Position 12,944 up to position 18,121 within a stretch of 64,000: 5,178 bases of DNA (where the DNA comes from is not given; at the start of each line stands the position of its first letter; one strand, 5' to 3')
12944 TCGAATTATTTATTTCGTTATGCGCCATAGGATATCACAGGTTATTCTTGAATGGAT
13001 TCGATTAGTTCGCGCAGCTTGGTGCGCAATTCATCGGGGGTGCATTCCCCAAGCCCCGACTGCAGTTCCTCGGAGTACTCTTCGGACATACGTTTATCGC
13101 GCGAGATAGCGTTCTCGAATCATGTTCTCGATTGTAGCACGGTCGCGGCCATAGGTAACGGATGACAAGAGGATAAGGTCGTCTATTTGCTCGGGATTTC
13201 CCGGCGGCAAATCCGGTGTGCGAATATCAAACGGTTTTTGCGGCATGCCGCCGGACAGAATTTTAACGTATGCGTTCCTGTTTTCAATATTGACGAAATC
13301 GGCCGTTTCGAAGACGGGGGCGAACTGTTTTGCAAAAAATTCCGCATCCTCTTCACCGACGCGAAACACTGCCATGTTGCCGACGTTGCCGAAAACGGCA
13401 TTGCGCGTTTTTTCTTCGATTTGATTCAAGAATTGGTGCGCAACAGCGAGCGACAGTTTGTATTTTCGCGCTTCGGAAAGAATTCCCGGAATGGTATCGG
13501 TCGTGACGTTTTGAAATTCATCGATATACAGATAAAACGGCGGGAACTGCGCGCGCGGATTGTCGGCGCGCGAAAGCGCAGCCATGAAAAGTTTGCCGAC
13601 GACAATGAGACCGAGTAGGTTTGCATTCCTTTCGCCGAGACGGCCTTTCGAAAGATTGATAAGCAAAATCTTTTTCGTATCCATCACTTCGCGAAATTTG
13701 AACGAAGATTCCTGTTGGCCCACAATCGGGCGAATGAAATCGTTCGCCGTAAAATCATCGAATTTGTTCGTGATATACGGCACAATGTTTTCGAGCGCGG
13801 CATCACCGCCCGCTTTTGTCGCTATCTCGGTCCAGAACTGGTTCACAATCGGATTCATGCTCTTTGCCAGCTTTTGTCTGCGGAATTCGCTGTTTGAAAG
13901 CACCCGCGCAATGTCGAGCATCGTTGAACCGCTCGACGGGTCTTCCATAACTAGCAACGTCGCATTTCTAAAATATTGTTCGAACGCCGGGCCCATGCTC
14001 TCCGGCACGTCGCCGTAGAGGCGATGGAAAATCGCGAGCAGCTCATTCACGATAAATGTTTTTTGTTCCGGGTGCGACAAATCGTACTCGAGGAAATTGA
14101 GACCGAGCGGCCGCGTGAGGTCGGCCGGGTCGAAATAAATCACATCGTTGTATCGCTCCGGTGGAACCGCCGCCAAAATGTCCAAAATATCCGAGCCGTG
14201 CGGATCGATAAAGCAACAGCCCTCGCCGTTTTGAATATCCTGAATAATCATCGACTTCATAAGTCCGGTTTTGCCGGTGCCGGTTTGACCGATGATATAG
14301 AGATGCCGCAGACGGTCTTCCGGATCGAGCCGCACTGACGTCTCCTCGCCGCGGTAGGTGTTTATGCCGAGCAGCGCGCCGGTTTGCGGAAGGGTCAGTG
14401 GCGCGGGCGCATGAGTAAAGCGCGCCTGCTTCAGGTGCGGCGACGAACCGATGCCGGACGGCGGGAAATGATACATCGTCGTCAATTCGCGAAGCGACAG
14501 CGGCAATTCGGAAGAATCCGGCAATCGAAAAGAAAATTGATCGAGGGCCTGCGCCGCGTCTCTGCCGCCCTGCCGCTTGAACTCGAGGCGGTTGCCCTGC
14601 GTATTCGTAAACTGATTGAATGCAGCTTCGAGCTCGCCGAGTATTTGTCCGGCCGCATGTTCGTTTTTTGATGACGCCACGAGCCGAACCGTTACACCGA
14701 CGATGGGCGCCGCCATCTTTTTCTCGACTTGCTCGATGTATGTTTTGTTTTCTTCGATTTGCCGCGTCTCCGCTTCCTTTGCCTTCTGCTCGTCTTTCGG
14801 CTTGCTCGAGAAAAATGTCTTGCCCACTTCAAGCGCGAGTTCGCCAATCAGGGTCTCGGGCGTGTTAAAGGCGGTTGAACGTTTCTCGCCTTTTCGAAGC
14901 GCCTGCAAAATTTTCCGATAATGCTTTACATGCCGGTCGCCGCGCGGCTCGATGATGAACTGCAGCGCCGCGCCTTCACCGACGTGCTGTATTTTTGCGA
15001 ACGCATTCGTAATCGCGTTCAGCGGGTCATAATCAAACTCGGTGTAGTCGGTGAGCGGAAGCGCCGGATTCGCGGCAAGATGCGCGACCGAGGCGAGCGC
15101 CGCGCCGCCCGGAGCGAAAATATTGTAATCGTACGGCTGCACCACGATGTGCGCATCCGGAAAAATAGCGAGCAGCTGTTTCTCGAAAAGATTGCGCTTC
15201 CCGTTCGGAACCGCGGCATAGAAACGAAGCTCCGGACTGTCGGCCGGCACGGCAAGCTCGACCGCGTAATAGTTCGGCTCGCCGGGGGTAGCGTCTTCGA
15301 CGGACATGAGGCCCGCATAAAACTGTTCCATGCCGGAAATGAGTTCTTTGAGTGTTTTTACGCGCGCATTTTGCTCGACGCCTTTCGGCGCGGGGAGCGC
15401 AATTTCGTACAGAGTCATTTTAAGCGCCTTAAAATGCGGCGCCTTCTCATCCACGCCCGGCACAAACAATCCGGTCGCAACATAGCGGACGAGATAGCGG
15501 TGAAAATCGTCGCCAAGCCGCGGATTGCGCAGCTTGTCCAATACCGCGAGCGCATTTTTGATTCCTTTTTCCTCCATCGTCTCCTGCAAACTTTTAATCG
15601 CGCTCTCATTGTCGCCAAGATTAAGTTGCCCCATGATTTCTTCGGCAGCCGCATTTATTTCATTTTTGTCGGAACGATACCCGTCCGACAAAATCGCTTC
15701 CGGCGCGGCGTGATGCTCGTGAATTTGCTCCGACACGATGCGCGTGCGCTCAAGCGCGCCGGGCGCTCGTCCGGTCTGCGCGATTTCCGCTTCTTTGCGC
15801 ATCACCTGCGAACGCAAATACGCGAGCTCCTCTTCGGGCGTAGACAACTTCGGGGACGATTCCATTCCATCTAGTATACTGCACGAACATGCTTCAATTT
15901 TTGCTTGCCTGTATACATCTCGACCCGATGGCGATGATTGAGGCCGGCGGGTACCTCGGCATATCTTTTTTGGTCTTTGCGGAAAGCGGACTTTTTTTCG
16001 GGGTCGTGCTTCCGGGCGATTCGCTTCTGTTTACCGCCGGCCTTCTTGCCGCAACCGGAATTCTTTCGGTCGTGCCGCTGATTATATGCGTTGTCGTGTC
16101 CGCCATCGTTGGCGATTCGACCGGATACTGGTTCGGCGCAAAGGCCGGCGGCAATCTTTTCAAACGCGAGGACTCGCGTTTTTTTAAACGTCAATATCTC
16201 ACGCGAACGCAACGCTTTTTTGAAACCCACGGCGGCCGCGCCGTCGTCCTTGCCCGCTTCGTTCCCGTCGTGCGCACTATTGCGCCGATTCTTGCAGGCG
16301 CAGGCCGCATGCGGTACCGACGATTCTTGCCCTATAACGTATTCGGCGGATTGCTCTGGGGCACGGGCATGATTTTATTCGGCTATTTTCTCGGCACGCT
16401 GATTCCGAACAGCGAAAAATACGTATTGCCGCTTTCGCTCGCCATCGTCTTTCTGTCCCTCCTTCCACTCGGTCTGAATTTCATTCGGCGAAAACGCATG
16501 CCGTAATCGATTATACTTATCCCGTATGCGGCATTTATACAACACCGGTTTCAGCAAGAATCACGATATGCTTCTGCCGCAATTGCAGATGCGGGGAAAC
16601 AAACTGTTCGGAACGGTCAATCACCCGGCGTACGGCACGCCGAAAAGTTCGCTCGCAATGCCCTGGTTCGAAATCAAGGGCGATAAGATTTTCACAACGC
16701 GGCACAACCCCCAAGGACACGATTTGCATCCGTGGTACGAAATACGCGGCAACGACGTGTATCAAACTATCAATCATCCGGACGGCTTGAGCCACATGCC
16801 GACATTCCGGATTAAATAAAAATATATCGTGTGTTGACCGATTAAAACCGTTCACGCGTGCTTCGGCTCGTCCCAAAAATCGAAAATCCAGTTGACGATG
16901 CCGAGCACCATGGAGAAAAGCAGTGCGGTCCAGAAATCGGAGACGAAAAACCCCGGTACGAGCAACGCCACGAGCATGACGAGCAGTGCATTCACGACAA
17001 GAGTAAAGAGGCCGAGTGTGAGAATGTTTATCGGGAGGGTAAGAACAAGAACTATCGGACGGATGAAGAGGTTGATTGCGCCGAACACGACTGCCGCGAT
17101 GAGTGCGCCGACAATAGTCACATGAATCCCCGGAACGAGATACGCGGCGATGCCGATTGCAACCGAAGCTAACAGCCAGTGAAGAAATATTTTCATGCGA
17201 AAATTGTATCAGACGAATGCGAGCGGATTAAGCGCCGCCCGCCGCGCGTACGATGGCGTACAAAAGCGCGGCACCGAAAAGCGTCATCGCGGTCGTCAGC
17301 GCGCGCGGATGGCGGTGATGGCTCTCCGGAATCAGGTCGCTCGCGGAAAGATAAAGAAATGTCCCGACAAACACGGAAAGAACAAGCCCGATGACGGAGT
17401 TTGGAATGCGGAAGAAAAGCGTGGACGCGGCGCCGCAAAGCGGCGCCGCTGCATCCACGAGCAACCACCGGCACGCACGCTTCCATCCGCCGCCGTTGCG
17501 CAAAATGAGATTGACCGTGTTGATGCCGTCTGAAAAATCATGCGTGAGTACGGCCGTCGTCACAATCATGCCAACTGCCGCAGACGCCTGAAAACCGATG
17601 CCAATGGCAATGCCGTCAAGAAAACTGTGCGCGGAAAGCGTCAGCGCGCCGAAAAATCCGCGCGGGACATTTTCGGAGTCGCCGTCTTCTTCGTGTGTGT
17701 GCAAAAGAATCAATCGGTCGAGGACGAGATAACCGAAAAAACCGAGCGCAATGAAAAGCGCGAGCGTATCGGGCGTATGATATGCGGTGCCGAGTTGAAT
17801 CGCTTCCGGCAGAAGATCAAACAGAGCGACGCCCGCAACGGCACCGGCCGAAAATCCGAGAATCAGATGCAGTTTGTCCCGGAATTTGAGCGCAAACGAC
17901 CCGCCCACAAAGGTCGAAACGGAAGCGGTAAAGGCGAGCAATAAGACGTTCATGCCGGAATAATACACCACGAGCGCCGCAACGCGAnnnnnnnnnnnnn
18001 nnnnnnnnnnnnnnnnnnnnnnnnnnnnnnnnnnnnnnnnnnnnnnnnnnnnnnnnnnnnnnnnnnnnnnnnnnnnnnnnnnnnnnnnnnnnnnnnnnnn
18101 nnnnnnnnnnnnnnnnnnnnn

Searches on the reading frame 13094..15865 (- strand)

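Call 79: search_protein_families(library=pfam, proteins=[window:13094-15865:-], max_evalue=0.0001)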
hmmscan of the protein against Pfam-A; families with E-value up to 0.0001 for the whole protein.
window:13094-15865:- (923 aa): 2 families
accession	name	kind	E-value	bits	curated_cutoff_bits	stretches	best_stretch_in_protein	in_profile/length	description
PF01935.23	DUF87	-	3.1e-06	27.9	23.2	1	505-557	8-62/220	Helicase HerA, central domain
PF12696.13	TraG-D_C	-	8.2e-06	26.2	22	1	776-847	1-78/126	TraM recognition site of TraD and TraG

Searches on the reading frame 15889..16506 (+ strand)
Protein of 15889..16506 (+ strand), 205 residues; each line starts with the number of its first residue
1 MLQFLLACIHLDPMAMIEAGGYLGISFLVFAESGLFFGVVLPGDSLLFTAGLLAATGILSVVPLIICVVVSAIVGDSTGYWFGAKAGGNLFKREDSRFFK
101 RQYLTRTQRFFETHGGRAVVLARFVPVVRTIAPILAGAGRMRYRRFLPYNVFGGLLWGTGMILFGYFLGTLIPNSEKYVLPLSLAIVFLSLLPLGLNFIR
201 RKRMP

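Call 79: search_protein_families(library=pfam, proteins=[window:15889-16506:+], max_evalue=0.0001)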
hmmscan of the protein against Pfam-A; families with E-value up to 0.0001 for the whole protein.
window:15889-16506:+ (205 aa): 1 family
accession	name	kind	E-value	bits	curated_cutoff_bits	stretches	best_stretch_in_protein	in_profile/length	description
PF09335.16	VTT_dom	-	2.1e-20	73.9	33.9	1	42-166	2-122/123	VTT domain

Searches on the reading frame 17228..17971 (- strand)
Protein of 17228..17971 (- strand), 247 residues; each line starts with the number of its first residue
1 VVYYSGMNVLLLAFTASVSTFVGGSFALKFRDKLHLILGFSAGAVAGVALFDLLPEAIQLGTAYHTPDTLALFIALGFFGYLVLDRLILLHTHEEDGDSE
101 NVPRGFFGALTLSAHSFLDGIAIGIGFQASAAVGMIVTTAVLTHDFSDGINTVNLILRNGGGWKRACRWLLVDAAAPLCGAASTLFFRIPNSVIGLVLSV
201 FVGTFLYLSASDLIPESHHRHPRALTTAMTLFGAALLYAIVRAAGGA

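Call 79: search_protein_families(library=pfam, proteins=[window:17228-17971:-], max_evalue=0.0001)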
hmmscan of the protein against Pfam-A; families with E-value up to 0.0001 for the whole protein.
window:17228-17971:- (247 aa): 1 family
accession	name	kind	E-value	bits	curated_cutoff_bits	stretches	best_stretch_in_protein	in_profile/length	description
PF02535.28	Zip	-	3e-20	73.1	35.1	2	105-240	178-322/323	ZIP Zinc transporter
